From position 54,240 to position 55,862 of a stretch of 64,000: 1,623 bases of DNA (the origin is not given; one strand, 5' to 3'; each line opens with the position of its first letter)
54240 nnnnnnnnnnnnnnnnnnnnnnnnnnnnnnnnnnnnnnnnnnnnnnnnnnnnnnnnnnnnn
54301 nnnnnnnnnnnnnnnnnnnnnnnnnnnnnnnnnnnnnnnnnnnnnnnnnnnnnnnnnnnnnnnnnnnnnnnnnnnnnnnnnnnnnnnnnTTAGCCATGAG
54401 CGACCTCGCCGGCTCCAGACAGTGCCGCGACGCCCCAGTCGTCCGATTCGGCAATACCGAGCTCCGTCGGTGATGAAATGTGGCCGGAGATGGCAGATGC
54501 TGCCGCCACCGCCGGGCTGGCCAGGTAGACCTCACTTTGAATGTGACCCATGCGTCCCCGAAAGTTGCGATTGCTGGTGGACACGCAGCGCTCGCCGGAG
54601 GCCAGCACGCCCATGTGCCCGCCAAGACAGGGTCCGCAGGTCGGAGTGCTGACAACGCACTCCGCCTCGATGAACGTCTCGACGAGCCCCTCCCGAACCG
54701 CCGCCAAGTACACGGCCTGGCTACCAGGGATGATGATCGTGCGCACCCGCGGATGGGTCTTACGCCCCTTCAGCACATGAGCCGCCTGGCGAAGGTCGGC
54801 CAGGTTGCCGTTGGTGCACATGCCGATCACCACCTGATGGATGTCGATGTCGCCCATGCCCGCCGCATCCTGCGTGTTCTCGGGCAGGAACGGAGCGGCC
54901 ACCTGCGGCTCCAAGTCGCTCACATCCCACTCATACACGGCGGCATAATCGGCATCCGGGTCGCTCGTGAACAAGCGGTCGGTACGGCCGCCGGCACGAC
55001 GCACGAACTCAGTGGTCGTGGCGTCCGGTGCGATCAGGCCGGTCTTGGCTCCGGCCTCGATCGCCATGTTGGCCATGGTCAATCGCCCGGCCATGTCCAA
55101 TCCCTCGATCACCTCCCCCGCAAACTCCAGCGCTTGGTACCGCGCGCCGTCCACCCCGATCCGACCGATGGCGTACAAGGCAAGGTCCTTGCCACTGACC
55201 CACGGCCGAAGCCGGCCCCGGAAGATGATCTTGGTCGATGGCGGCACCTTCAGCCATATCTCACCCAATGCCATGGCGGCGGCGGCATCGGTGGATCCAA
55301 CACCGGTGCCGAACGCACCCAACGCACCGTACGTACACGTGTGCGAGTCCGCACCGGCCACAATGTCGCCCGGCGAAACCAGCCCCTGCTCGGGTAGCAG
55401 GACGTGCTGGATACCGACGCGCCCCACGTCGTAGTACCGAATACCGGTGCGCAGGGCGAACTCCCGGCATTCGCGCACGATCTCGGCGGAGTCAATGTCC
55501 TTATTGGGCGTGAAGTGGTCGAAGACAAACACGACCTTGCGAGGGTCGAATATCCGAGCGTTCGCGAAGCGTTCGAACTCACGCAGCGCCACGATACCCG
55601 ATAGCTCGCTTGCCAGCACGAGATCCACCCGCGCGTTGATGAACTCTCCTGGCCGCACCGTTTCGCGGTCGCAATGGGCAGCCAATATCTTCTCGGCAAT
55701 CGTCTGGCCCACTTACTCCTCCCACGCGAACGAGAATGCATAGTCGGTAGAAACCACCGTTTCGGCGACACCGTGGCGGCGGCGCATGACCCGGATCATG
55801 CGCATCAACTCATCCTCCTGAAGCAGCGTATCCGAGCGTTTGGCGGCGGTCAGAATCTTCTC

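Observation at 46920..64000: A single-strand array of 16 genes joins an aryl-pyruvate oxidoreductase, a LeuA/LeuCD/LeuB-type 2-oxoacid elongation module, a beta-oxidation trio, a Mo enzyme like 4-hydroxybenzoyl-CoA reductase and a PaaX regulator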

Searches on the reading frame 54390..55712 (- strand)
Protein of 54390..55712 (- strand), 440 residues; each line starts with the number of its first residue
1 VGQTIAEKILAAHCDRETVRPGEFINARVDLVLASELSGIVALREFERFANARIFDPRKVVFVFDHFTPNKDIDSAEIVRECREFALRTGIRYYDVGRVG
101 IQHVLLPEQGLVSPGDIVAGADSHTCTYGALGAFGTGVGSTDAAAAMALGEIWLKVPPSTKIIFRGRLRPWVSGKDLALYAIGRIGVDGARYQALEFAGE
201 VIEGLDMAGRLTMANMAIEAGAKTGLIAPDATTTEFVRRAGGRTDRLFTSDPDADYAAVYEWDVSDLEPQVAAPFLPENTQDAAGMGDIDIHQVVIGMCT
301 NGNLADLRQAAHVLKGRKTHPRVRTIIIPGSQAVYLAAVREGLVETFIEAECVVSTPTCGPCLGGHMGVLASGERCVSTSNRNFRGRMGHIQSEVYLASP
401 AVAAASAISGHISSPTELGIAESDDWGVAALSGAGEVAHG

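Call 4: search_protein_families(library=pfam, proteins=[window:54390-55712:-])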
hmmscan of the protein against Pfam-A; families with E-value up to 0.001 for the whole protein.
window:54390-55712:- (440 aa): 1 family
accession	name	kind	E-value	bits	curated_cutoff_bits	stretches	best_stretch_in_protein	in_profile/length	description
PF00330.25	Aconitase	-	5.3e-100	336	28.7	2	7-280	1-300/463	Aconitase family (aconitate hydratase)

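Call 6: search_protein_families(library=ncbifam, proteins=[window:54390-55712:-], max_evalue=0.00001)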
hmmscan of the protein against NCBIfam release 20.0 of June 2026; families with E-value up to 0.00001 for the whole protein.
window:54390-55712:- (440 aa): 19 families
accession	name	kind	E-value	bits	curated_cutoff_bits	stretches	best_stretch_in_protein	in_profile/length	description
TIGR02083.1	LEU2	equivalog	8.4e-184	611.3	610.65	1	4-418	2-419/419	3-isopropylmalate dehydratase large subunit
NF001614.1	PRK00402.1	subfamily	5.4e-181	601.8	385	1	3-415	1-414/415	aconitase/3-isopropylmalate dehydratase large subunit family protein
TIGR01343.1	hacA_fam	subfamily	6.1e-168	558.7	385.7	1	4-415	1-411/412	homoaconitate hydratase family protein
TIGR02086.1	IPMI_arch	subfamily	2.6e-154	513.9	410.15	1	3-416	1-410/411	3-isopropylmalate dehydratase/homoaconitate hydratase family large subunit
NF040615.1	HacA_Meth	equivalog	1e-130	436.2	550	1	4-414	2-417/419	homoaconitase large subunit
NF009116.0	PRK12466.1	subfamily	1.5e-99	333.7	531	2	2-280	4-300/472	3-isopropylmalate dehydratase large subunit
NF005558.0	PRK07229.1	equivalog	6e-95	319.1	612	1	1-420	1-417/647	aconitate hydratase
NF004016.0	PRK05478.1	subfamily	1.1e-87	294.6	510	2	1-279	2-297/468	3-isopropylmalate dehydratase large subunit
TIGR01342.1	acon_putative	hypoth_equivalog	4.6e-77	259.7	719.15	1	4-420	1-414/655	putative aconitate hydratase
TIGR00170.1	leuC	equivalog_domain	2.9e-76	257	560.25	2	1-239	1-245/466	3-isopropylmalate dehydratase large subunit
TIGR00139.1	h_aconitase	equivalog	2.1e-68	231.3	529.9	2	3-239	2-242/709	homoaconitase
NF006690.0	PRK09238.1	equivalog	8.6e-41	139.7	782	2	245-417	646-816/852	bifunctional aconitate hydratase 2/2-methylisocitrate dehydratase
TIGR01340.1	aconitase_mito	equivalog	4.9e-40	137.6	825.35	1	85-412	116-472/745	aconitate hydratase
TIGR00117.1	acnB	equivalog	3.2e-31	107.9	1287.2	2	246-417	646-814/844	bifunctional aconitate hydratase 2/2-methylisocitrate dehydratase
NF008503.0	PRK11413.1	equivalog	3.4e-30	104.6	641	2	286-419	347-486/753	hydratase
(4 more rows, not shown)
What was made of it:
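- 54390..55712 (-): LeuC-like isomerase large subunit. TIGR02083 scores 611.3 bits against a cut-off of 610.65 (call 6).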
